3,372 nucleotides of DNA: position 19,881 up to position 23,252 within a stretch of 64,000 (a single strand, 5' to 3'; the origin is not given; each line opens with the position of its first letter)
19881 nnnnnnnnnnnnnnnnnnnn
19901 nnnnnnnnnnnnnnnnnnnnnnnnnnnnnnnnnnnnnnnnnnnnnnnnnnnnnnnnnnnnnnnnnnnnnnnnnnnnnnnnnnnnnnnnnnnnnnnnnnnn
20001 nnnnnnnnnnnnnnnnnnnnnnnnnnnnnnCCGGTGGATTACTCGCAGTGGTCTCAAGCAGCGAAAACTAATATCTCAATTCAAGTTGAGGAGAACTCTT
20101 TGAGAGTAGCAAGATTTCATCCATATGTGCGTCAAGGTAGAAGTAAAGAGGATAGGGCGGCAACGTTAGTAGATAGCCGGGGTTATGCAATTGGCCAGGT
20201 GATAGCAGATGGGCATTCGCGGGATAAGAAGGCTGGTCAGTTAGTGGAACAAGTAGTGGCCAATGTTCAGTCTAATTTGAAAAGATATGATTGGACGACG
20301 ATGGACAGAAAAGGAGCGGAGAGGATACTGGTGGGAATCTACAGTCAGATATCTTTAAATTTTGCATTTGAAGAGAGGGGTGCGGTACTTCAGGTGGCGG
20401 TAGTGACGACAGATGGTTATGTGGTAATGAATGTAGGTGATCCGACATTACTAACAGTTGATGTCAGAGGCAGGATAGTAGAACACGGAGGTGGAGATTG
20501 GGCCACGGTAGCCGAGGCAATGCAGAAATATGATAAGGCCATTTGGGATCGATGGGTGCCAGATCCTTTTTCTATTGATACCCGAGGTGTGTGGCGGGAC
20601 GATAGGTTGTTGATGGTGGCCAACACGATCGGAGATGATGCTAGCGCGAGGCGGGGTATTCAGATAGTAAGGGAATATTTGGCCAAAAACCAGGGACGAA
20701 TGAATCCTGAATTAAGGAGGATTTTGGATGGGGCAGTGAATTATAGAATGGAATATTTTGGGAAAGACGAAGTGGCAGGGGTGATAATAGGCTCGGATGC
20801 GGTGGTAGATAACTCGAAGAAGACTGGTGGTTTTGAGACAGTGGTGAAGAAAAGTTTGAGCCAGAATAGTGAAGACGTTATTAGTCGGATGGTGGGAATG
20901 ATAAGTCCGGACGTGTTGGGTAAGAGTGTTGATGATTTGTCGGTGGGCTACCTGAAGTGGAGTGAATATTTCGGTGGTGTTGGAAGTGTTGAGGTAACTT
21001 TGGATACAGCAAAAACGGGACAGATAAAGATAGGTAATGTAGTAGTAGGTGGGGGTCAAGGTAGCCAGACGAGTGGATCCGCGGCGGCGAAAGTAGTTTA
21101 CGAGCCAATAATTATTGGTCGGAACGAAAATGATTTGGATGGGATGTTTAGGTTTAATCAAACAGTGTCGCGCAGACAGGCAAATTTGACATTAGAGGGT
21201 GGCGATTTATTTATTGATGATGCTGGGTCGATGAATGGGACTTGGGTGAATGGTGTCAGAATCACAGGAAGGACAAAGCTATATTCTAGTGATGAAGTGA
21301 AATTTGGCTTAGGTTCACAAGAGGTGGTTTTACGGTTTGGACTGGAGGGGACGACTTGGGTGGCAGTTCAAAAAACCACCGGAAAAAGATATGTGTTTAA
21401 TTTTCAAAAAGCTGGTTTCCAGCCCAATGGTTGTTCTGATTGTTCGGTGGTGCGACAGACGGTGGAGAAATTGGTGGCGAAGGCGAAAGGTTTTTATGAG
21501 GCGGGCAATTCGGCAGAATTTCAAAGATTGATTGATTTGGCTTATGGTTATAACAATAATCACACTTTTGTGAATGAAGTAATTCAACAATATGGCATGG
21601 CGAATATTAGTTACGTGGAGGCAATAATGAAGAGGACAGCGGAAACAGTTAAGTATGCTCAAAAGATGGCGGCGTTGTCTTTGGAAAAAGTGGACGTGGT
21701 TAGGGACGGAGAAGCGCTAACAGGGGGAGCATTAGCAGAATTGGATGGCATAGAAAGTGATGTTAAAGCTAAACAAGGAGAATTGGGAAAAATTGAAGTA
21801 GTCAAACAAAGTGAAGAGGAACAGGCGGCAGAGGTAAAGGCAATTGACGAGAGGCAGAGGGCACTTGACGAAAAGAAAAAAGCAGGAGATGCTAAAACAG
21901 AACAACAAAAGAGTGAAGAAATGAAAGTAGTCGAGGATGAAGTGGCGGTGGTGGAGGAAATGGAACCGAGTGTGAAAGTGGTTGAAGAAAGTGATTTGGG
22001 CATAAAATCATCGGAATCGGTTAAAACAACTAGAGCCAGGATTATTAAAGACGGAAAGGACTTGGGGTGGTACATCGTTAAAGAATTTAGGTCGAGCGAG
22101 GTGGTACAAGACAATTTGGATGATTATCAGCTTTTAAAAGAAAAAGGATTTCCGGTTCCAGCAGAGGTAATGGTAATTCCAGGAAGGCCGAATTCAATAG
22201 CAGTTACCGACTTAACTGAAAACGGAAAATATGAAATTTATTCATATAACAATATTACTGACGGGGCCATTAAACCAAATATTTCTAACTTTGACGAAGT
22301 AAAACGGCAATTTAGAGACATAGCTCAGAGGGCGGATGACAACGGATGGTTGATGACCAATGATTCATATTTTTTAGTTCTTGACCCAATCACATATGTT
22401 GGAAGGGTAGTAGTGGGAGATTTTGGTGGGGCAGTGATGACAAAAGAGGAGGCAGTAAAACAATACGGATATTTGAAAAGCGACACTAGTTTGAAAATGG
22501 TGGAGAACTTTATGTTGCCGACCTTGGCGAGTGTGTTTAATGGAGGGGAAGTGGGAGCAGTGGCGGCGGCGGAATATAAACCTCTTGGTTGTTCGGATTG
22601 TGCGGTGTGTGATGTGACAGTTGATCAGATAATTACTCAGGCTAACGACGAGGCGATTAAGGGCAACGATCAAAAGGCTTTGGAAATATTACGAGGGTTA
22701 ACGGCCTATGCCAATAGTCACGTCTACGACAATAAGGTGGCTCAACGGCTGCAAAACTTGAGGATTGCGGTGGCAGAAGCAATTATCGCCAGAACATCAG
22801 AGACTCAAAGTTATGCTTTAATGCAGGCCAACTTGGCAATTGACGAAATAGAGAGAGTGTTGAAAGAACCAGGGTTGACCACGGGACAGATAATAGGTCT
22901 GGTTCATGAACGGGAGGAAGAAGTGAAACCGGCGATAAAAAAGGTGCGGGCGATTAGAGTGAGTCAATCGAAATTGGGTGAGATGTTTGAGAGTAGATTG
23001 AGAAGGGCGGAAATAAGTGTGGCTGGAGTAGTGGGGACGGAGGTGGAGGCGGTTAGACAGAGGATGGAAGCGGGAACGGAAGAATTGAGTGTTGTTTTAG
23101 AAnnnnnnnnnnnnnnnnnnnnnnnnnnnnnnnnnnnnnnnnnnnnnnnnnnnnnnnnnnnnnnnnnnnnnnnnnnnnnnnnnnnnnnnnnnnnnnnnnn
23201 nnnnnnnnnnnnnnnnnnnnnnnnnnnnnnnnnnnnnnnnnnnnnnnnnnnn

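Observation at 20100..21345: PP2C-like phosphatase followed by a second FHA domain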

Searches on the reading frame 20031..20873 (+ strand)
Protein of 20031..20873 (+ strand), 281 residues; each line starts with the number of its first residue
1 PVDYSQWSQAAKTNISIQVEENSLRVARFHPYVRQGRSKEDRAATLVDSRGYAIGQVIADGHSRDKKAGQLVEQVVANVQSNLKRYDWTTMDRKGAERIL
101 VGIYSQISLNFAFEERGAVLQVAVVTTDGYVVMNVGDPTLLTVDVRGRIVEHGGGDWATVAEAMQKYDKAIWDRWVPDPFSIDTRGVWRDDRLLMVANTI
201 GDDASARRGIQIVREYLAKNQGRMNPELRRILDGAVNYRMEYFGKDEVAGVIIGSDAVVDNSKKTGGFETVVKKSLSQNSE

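Call 16: search_solved_structures(query=window:20031-20873:+, max_evalue=10, show_alignments=5)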
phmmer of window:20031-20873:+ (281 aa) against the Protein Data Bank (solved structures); distinct sequences matched with E-value up to 10: 0.

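Call 17: search_protein_representatives(protein=window:20031-20873:+)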
Query: 281 residues. Proteins with E-value up to 0.001 (for the whole library): 3; up to 1e-10: 0; up to 1e-30: 0. The best 3 are listed.
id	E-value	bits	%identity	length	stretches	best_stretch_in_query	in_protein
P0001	9.6e-07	44.7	26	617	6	161-231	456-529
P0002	8.9e-06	41.5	26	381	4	167-234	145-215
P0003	1.3e-04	37.7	42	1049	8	36-63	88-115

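Call 19: search_protein_families(library=pfam, proteins=[P0001, P0002, P0003], max_evalue=0.01)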
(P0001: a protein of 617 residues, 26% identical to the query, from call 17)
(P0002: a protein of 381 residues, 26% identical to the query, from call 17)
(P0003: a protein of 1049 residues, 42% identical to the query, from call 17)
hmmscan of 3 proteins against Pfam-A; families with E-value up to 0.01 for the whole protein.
P0001 (617 aa): 8 families
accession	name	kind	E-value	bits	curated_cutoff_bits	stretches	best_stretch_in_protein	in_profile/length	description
PF16022.11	DUF4783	-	3.3e-10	40.4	24.1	0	485-521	18-54/102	Domain of unknown function (DUF4783)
PF13542.12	HTH_Tnp_ISL3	-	4.7e-06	26.4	27.4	1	32-67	5-39/51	Helix-turn-helix domain of transposase family ISL3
PF13286.11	HD_assoc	-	2.5e-05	25.2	22.2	0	321-368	16-63/91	Phosphohydrolase-associated domain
PF23235.1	WH3_Lhr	-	0.0012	19.6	27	0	348-414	7-73/95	Large helicase-related protein, winged-helix domain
PF02183.23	HALZ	-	0.0013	19.3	28.1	0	516-530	25-39/43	Homeobox associated leucine zipper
PF07880.17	T4_gp9_10_N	-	0.0013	19.2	25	0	462-493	67-98/175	Bacteriophage T4 gp9/10-like protein, N-terminal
PF06078.17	DUF937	-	0.0024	18.7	25.4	0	500-535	80-115/135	Bacterial protein of unknown function (DUF937)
PF02499.21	DNA_pack_C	-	0.0089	15.5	22.8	0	564-599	195-230/349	Probable DNA packing protein, C-terminus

P0002 (381 aa): 6 families
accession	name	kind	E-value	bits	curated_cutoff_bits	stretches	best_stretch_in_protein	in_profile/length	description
PF16022.11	DUF4783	-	6.4e-08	33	24.1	0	250-286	18-54/102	Domain of unknown function (DUF4783)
PF13286.11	HD_assoc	-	0.00028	21.8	22.2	0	168-215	16-63/91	Phosphohydrolase-associated domain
PF06078.17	DUF937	-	0.0027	18.6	25.4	0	263-302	78-117/135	Bacterial protein of unknown function (DUF937)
PF02499.21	DNA_pack_C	-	0.0028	17.2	22.8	0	328-363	195-230/349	Probable DNA packing protein, C-terminus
PF02183.23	HALZ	-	0.0037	17.8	28.1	0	281-295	25-39/43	Homeobox associated leucine zipper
PF14676.12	FANCI_S2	-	0.0061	17.2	37.8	0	258-288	23-53/156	FANCI solenoid 2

P0003 (1049 aa): 14 families
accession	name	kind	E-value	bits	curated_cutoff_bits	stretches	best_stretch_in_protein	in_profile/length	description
PF17936.7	Big_6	-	1.7e-213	691.9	27.6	13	72-150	1-81/83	Bacterial Ig domain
PF19077.6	Big_13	-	6.2e-108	354.6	27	13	168-233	31-101/102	Bacterial Ig-like domain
PF11974.14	bMG3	-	2.7e-37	127.3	34.9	4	87-135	24-76/103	Bacterial alpha-2-macroglobulin MG3 domain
PF17785.7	PUA_3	-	2.2e-28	98.3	22.6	0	167-190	25-48/64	PUA-like domain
PF17210.9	SdrD_B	-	2e-21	76.7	29.7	0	92-151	25-80/112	SdrD B-like domain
PF02974.19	Inh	-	1.8e-17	63.6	25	0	257-284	59-86/97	Protease inhibitor Inh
PF17964.7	Big_10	-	2e-14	54.6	22.9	0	13-86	21-96/164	Bacterial Ig domain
PF13620.12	CarboxypepD_reg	-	3.8e-14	53.2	32.3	0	169-209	10-48/82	Carboxypeptidase regulatory-like domain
PF17963.7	Big_9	-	4.6e-12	47.1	23.6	0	23-67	44-87/89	Bacterial Ig domain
PF01957.25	NfeD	-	5.7e-08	33.3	29.1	0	93-132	6-44/57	NfeD-like C-terminal, partner-binding domain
PF20260.4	PUA_4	-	6.8e-08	32.9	23.9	0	10-22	17-29/48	RNA methyltransferase PUA domain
PF17961.7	Big_8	-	3e-05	24.6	22.9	0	241-284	28-72/103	Bacterial Ig domain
PF00947.25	Pico_P2A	-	0.0002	21.8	26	0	87-120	84-117/127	Picornavirus core protein 2A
PF17892.7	Cadherin_5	-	0.00081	19.6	26.5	0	105-150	51-97/98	Cadherin-like domain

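Call 25: find_homologous_proteins(query=window:20076-20858:+, max_evalue=10)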
Query window:20076-20858:+: 1244 candidates shared short words with the query, none scored E <= 10.

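Call 26: search_dna_similar(query=window:20076-20858:+, collection=plasmids, mode=protein, max_evalue=10, max_rows=15)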
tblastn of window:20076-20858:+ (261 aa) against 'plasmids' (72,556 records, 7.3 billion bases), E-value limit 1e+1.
Records with a match: 11; places in all: 11; records where one place covers at least 80% of the query: 0.
Best place of each record, by identity: <60% 11.
By first word of the organism name: Rhizobium 6; Halorubrum 2; Lactococcus 2; Deinococcus 1.
By predicted mobility (MOB-suite, as given by PLSDB): non-mobilizable 7; conjugative 2; mobilizable 2.
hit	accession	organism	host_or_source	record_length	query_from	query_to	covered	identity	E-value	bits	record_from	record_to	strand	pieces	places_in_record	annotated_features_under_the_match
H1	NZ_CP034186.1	Deinococcus psychrotolerans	whole organism,R2A medium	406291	42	157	44%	27.7%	6e+0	36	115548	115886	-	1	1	TIM barrel protein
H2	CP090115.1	Rhizobium leguminosarum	Trifolium ambiguum,Cell culture,Plant ...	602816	127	213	33%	35.8%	9e-1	39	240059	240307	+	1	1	ROK family protein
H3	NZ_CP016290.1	Rhizobium leguminosarum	Vavilovia formosa,cell culture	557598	127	213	33%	35.8%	9e-1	39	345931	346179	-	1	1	ROK family protein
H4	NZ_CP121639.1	Rhizobium leguminosarum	Trifolium ambiguum,cell culture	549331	127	213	33%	35.8%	9e-1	39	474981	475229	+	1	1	ROK family protein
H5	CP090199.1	Rhizobium leguminosarum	Trifolium ambiguum,Cell culture,nodule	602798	127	213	33%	35.8%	9e-1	39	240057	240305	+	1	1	ROK family protein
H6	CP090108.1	Rhizobium leguminosarum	Trifolium ambiguum,Cell culture,Plant ...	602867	127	213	33%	35.8%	9e-1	39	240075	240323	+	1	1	ROK family protein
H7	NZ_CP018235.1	Rhizobium leguminosarum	Vavilovia formosa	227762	127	213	33%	35.8%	9e-1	39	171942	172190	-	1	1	ROK family protein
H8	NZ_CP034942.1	Halorubrum ezzemoulense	Cell Culture,Hypersaline Lake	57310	87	174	34%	31.2%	2e+0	38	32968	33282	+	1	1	glucose 1-dehydrogenase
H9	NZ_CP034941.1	Halorubrum ezzemoulense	Cell Culture,Hypersaline Lake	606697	87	174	34%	31.2%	2e+0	37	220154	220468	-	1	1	glucose 1-dehydrogenase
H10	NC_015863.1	Lactococcus lactis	-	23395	166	236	27%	32.9%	7e+0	35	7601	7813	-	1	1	GNAT family N-acetyltransferase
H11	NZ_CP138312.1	Lactococcus lactis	-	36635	166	236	27%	32.9%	7e+0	35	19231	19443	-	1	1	GNAT family N-acetyltransferase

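Call 79: predict_structure(protein=window:20100-20843:+)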
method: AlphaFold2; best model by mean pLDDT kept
length: 248 residues; sequences in the alignment: 1
mean_pLDDT: 44.7   pTM: 0.40
mean pLDDT of the five models: 44.7, 43.5, 42.1, 40.6, 32.9
residues with pLDDT >= 90: 0; 70-90: 0; 50-70: 106; < 50: 142
segments of 3 or more residues with pLDDT < 50: 1-19, 24-32, 37-42, 86-96, 121-125, 140-187, 215-248
pLDDT, mean of each block of 10 residues (from residue 1): 25 40 45 48 54 59 58 63 51 47 57 57 53 53 39 29 27 31 49 56 51 46 32 23 23
secondary structure, 60 per line:
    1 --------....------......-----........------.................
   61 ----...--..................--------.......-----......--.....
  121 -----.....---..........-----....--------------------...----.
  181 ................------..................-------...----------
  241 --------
elements in order: E9-12 E19-24 E30-37 H44-60 H70-87 E96-102 E108-113 E116-120 E126-130 H134-143 H149-152 E173-175 H180-196 H203-220 E228-230

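Call 81: fold_search(model_id=the predicted structure, library=pdb)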
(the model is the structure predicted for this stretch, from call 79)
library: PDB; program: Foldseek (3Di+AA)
matches with E <= 10: 590; with E <= 0.001: 0
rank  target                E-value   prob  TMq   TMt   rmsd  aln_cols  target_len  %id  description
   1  3u1w_A                5.7e-02  0.33  0.19  0.19  13.1       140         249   10  Crystal structure of a Calcium binding protein (BDI_1975) from Parabacteroides distasonis ATCC 8503 at 2.00 A resoluti (released 2012-01-25)
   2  3u1w_C                7.6e-02  0.30  0.19  0.18  13.1       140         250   10  Crystal structure of a Calcium binding protein (BDI_1975) from Parabacteroides distasonis ATCC 8503 at 2.00 A resoluti (released 2012-01-25)
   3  4k61_A                2.4e-01  0.14  0.15  0.24  15.1       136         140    8  Crystal structure of a DUF2874 family protein (BACUNI_01296) from Bacteroides uniformis ATCC 8492 at 1.70 A resolution (released 2013-05-01)
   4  4fr9                  2.6e-01  0.14  0.17  0.23  14.3       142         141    8  Crystal structure of a BLIP-like protein (BF1215) from Bacteroides fragilis NCTC 9343 at 1.20 A resolution (released 2012-10-24)
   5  4k61_B                3.2e-01  0.13  0.15  0.24  15.2       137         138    8  Crystal structure of a DUF2874 family protein (BACUNI_01296) from Bacteroides uniformis ATCC 8492 at 1.70 A resolution (released 2013-05-01)
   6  1ryp_1                4.1e-01  0.13  0.23  0.25  16.1       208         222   13  CRYSTAL STRUCTURE OF THE 20S PROTEASOME FROM YEAST AT 2.4 ANGSTROMS RESOLUTION (released 1998-04-15)
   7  8u6y_M                5.4e-01  0.11  0.22  0.24  14.1       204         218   13  Preholo-Proteasome from Beta 3 D205 deletion (released 2024-04-17)
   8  2ch5_B                5.4e-01  0.06  0.16  0.12  19.0       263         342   11  Crystal structure of human N-acetylglucosamine kinase in complex with N-acetylglucosamine (released 2006-09-18)
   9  4hbr_D                6.1e-01  0.14  0.18  0.28  13.1       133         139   10  Crystal structure of a putative periplasmic proteins (BACEGG_01429) from Bacteroides eggerthii DSM 20697 at 2.40 A res (released 2013-02-27)
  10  4h89                  6.8e-01  0.10  0.14  0.20  12.9       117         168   16  The Structure of a GCN5-Related N-Acetyltransferase from Kribbella flavida (released 2012-10-10)
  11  4hbr_A                6.8e-01  0.06  0.14  0.21  15.7       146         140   10  Crystal structure of a putative periplasmic proteins (BACEGG_01429) from Bacteroides eggerthii DSM 20697 at 2.40 A res (released 2013-02-27)
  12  4ipb_A                6.8e-01  0.05  0.13  0.17  15.7       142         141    8  Crystal structure of a DUF2874 family protein (BACOVA_02504) from Bacteroides ovatus ATCC 8483 at 1.62 A resolution (released 2013-02-20)
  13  8z9y_D                6.8e-01  0.04  0.15  0.09  20.2       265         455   13  Cryo-EM Structure of the Arabidopsis thaliana TIC Complex (released 2024-11-27)
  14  9d4u_K                7.7e-01  0.13  0.24  0.31  14.4       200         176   12  Core particle assembly intermediate Capless 13S purified from Saccharomyces cerevisiae (released 2025-08-20)
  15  7ls6_M                8.1e-01  0.15  0.23  0.32  10.1       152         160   16  Cryo-EM structure of Pre-15S proteasome core particle assembly intermediate purified from Pre3-1 proteasome mutant (G3 (released 2021-04-14)
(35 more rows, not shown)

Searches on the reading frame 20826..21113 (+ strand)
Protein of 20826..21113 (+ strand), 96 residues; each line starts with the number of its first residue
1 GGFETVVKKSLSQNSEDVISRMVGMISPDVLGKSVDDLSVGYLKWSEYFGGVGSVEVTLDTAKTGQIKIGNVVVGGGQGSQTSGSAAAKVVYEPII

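Call 60: search_protein_families(library=pfam, proteins=[window:20826-21113:+], max_evalue=1)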
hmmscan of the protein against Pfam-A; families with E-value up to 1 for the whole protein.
window:20826-21113:+ (96 aa): 0 families

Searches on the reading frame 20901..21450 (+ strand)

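Call 6: search_protein_families(library=pfam, proteins=[window:20901-21450:+], max_evalue=10)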
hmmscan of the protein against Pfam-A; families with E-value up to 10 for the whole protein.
window:20901-21450:+ (183 aa): 2 families
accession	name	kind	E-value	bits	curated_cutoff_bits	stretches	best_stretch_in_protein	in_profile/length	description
PF00498.31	FHA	-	7.2e-14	52.4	20.7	1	70-136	1-67/67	FHA domain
PF16697.10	Yop-YscD_cpl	-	0.00011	22.8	33.2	1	70-136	19-84/94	Inner membrane component of T3SS, cytoplasmic domain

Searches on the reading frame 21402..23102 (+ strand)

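Call 28: search_protein_families(library=ncbifam, proteins=[window:21402-23102:+], max_evalue=1)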
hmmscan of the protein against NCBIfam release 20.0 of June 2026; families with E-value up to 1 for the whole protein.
window:21402-23102:+ (567 aa): 1 family
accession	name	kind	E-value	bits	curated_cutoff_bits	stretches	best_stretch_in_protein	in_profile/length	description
NF033847.1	MCP_Sipho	equivalog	0.34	10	75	1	88-205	7-118/549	major capsid protein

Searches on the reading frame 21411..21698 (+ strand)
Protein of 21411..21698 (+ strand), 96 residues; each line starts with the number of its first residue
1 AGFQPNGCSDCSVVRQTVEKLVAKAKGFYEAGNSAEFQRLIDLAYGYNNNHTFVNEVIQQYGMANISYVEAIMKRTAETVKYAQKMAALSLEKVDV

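Call 60: search_protein_families(library=pfam, proteins=[window:21411-21698:+], max_evalue=1)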
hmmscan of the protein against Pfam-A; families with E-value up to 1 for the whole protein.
window:21411-21698:+ (96 aa): 3 families
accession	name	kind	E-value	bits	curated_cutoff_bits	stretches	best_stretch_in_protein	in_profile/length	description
PF01196.24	Ribosomal_L17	-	0.052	14.9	27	1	13-91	24-96/97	Ribosomal protein L17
PF24852.1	DUF7726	-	0.084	13.5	26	1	9-72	5-61/73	Domain of unknown function (DUF7726)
PF13192.12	Thioredoxin_3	-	0.15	12.6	24.8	1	7-40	9-42/76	Thioredoxin domain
